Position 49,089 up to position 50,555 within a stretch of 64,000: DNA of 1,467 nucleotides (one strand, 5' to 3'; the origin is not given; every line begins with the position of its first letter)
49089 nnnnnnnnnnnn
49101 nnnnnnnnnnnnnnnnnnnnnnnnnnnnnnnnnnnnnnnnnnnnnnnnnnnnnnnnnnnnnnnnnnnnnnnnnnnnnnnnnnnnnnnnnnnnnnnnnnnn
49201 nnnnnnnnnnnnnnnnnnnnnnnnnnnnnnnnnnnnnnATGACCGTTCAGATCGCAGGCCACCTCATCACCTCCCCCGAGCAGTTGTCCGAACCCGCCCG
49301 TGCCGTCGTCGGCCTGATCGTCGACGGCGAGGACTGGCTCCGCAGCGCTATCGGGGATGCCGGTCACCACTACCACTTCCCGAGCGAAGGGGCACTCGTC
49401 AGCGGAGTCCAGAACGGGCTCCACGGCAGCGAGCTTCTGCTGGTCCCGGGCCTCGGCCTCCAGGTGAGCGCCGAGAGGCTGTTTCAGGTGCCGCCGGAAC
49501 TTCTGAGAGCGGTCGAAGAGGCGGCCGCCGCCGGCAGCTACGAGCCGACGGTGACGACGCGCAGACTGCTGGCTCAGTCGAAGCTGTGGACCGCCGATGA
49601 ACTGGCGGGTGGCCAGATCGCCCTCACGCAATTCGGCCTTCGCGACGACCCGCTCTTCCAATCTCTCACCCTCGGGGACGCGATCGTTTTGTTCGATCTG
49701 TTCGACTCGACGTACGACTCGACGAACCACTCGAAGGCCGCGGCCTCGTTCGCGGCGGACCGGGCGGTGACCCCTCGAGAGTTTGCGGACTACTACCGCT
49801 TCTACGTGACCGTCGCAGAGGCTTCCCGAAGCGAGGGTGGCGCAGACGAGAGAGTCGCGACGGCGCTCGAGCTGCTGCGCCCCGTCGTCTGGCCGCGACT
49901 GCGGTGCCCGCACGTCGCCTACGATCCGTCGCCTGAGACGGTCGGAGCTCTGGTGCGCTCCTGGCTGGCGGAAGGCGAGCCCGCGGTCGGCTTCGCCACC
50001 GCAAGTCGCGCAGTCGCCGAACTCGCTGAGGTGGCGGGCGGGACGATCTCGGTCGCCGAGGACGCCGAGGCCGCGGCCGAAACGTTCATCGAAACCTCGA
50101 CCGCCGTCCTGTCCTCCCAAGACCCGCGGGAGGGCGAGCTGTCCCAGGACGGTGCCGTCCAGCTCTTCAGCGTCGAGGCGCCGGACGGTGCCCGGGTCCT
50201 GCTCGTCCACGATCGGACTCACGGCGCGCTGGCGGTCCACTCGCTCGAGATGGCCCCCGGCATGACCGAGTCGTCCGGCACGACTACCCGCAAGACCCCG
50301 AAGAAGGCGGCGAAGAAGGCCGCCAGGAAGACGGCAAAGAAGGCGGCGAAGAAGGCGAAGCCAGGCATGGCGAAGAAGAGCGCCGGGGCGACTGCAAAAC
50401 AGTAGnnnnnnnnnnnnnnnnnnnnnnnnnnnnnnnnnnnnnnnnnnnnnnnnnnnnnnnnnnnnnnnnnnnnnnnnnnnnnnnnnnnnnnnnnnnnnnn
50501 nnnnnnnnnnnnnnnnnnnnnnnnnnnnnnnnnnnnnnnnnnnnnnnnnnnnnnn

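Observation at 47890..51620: R-body-like (reb) locus: three tandem RebB-family paralogs plus two novel co-oriented genes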

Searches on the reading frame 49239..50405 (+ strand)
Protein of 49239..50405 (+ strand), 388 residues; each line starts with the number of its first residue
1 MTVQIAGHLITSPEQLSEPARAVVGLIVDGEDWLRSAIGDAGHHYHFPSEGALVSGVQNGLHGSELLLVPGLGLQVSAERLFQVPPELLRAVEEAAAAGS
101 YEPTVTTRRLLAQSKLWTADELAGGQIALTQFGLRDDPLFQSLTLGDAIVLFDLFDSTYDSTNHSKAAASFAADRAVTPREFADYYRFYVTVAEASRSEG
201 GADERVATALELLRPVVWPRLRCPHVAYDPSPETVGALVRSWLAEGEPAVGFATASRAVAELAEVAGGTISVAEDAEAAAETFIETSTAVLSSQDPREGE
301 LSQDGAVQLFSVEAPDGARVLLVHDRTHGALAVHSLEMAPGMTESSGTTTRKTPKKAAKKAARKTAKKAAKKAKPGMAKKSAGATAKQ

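Call 3: search_protein_families(library=pfam, proteins=[window:49239-50405:+], max_evalue=1)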
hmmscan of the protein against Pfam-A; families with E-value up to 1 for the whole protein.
window:49239-50405:+ (388 aa): 1 family
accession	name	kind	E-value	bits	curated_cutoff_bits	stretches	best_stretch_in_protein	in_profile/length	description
PF06620.16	DUF1150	-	0.072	13.6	25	1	305-338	37-70/76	Protein of unknown function (DUF1150)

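Call 4: search_protein_families(library=ncbifam, proteins=[window:49239-50405:+], max_evalue=1)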
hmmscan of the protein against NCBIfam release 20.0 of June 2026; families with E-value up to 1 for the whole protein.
window:49239-50405:+ (388 aa): 0 families

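Call 7: find_homologous_proteins(query=window:49239-50405:+)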
Query window:49239-50405:+ (388 aa): 1 proteins with E <= 0.001 among 8000 candidates.
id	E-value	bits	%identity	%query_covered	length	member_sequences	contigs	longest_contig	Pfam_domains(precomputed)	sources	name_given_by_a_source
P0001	5.1e-246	833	100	100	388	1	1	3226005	-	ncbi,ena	-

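Call 10: find_encoding_contigs(protein=P0001, flank=10000, max_places=3)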
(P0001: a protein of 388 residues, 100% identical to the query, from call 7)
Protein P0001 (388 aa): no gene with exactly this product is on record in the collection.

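Call 15: find_encoding_contigs(protein=P0002, flank=10000, max_places=2)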
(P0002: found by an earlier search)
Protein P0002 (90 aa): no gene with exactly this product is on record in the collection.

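Call 35: find_homologous_proteins(query=A3, max_evalue=0.00001)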
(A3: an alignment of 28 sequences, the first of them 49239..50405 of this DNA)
Query A3 (28 sequences) (388 aa, profile of the alignment): 12 proteins with E <= 0.00001 among 8000 candidates.
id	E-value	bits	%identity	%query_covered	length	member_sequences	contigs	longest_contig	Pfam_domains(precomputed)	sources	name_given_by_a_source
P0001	4.1e-97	344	100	100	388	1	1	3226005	-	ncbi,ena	-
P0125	7.8e-87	310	22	81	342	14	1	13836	-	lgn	-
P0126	2.5e-83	298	21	78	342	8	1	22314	-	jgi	jgi:hypothetical protein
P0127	5.1e-82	294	23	78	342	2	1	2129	-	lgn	-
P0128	6.9e-80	287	23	89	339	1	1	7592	-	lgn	-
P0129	1.0e-78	283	21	83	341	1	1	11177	-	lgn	-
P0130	1.1e-78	283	22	78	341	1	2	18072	-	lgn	-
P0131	1.6e-78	283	25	78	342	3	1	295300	-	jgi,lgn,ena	-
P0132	3.9e-78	281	23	78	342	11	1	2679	-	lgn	-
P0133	5.2e-78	281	24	78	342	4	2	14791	-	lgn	-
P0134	4.4e-77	278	24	81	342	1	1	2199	-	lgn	-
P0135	7.1e-75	270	20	77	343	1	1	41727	-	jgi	jgi:hypothetical protein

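Call 39: search_solved_structures(query=A3, max_evalue=1)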
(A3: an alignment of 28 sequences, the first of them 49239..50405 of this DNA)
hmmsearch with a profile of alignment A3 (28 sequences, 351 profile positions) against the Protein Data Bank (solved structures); distinct sequences matched with E-value up to 1: 1.
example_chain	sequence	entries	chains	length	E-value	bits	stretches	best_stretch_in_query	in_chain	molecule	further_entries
6er6_A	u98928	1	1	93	0.15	14.5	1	192-259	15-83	immunity Imdes7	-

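Call 44: predict_structure(alignment_id=A4)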
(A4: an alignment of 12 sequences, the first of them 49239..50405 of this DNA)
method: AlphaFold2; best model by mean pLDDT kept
length: 388 residues; sequences in the alignment: 12
mean_pLDDT: 52.7   pTM: 0.40
mean pLDDT of the five models: 52.7, 51.1, 49.5, 47.4, 45.3
residues with pLDDT >= 90: 1; 70-90: 75; 50-70: 125; < 50: 187
segments of 3 or more residues with pLDDT < 50: 100-109, 112-116, 118-121, 144-146, 212-356, 373-388
pLDDT, mean of each block of 10 residues (from residue 1): 82 87 80 84 81 81 63 58 68 59 48 47 59 65 54 63 70 62 66 58 60 44 27 33 30 36 32 34 34 26 33 39 40 40 35 44 56 44 28
secondary structure, 60 per line:
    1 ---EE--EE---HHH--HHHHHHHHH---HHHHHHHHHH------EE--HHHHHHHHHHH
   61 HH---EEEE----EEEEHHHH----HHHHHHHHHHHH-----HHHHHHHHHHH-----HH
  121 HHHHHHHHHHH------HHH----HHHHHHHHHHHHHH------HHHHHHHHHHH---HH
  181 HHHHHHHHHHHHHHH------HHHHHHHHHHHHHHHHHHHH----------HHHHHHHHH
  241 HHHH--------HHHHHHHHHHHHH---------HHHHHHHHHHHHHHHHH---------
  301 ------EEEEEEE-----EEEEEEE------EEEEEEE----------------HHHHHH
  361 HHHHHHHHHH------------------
elements in order: H18-26 H30-39 H50-62 E66-69 E74-77 H78-81 H86-97 H103-113 H119-131 H145-158 H165-175 H179-195 H202-221 H232-244 H253-265 H275-291 E307-313 E319-325 E332-338 H355-370

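Call 57: fold_search(model_id=the predicted structure, library=pdb)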
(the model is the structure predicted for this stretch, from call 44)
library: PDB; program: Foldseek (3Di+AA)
matches with E <= 10: 81; with E <= 0.001: 0
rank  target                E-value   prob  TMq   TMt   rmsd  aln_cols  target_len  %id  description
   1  3ul5_D                3.1e+00  0.05  0.05  0.19  15.3        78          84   13  Saccharum officinarum canecystatin-1 in space group C2221 (released 2012-11-28)
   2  5als                  3.3e+00  0.02  0.10  0.08  21.8       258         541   13  ligand complex structure of soluble epoxide hydrolase (released 2015-05-13)
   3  5m1u_MODEL_1_A        3.6e+00  0.18  0.11  0.29  11.2        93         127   14  Solution structure of CsgF in DHPC micelles (released 2017-10-11)
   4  8aim_B                3.8e+00  0.16  0.09  0.31   9.3        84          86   12  Ugi-2 SAUNG complex (released 2023-06-21)
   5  1vj5                  3.8e+00  0.01  0.09  0.07  22.3       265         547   11  Human soluble Epoxide Hydrolase- N-cyclohexyl-N'-(4-iodophenyl)urea complex (released 2004-04-27)
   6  6q4x_B                4.0e+00  0.60  0.09  0.11   2.0        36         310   22  Structure of MPT-2, a GDP-Man-dependent mannosyltransferase from Leishmania mexicana (released 2019-09-18)
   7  6tmg_N                4.0e+00  0.06  0.10  0.18  21.9       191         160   10  Cryo-EM structure of Toxoplasma gondii mitochondrial ATP synthase dimer, membrane region model (released 2020-12-16)
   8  3wk4                  4.0e+00  0.02  0.09  0.07  22.6       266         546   12  Crystal structure of soluble epoxide hydrolase in complex with fragment inhibitor (released 2014-04-16)
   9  2dnt_MODEL_1_A        4.2e+00  0.10  0.07  0.26  20.6        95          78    8  Solution Structure of RSGI RUH-064, a Chromo Domain from Human cDNA (released 2006-10-26)
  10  2lra_MODEL_1_A        4.6e+00  0.13  0.10  0.32   6.4        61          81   26  NMR Structure of Signal Sequence Deleted (SSD) Rv0603 Protein from Mycobacterium tuberculosis without N-termin (released 2013-05-22)
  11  6q4y_B                4.9e+00  0.51  0.08  0.10   1.6        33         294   24  Structure of MPT-2, a GDP-Man-dependent mannosyltransferase from Leishmania mexicana, in complex with mannose (released 2019-09-18)
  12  5alq                  4.9e+00  0.01  0.09  0.07  22.7       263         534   11  ligand complex structure of soluble epoxide hydrolase (released 2015-05-13)
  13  6q4z_B                5.1e+00  0.51  0.08  0.10   1.5        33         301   24  Structure of an inactive variant (D94N) of MPT-2, a GDP-Man-dependent mannosyltransferase from Leishmania mexicana, in (released 2019-09-25)
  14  7tku_G                5.4e+00  0.13  0.08  0.12   5.4        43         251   16  Structure of the yeast clamp loader (Replication Factor C RFC) bound to the open sliding clamp (Proliferating Cell Nuc (released 2022-02-16)
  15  1qg7_A                5.4e+00  0.10  0.07  0.33  10.1        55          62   16  STROMA CELL-DERIVED FACTOR-1ALPHA (SDF-1ALPHA) (released 2001-02-28)
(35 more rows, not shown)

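Call 76: search_protein_families(library=pfam, alignment_id=A3, max_evalue=0.1)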
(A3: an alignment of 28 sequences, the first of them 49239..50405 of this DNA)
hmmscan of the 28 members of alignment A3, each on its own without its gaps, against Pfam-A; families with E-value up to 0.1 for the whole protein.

A. member 1, window:49239-50405:+ (388 aa): 1 family
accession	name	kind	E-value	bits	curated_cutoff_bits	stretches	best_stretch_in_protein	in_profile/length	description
PF06620.16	DUF1150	-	0.072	13.6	25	0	305-338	37-70/76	Protein of unknown function (DUF1150)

B. families by the number of members that match (of 28 scanned): 6 families
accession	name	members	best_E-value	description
PF16413.10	Mlh1_C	1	0.012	DNA mismatch repair protein Mlh1 C-terminus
PF03955.20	Adeno_PIX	1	0.019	Adenovirus hexon-associated protein (IX)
PF14242.11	DUF4342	1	0.022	Domain of unknown function (DUF4342)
PF02536.19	mTERF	1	0.024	mTERF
PF02274.22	ADI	1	0.059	Arginine deiminase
PF06620.16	DUF1150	1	0.072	Protein of unknown function (DUF1150)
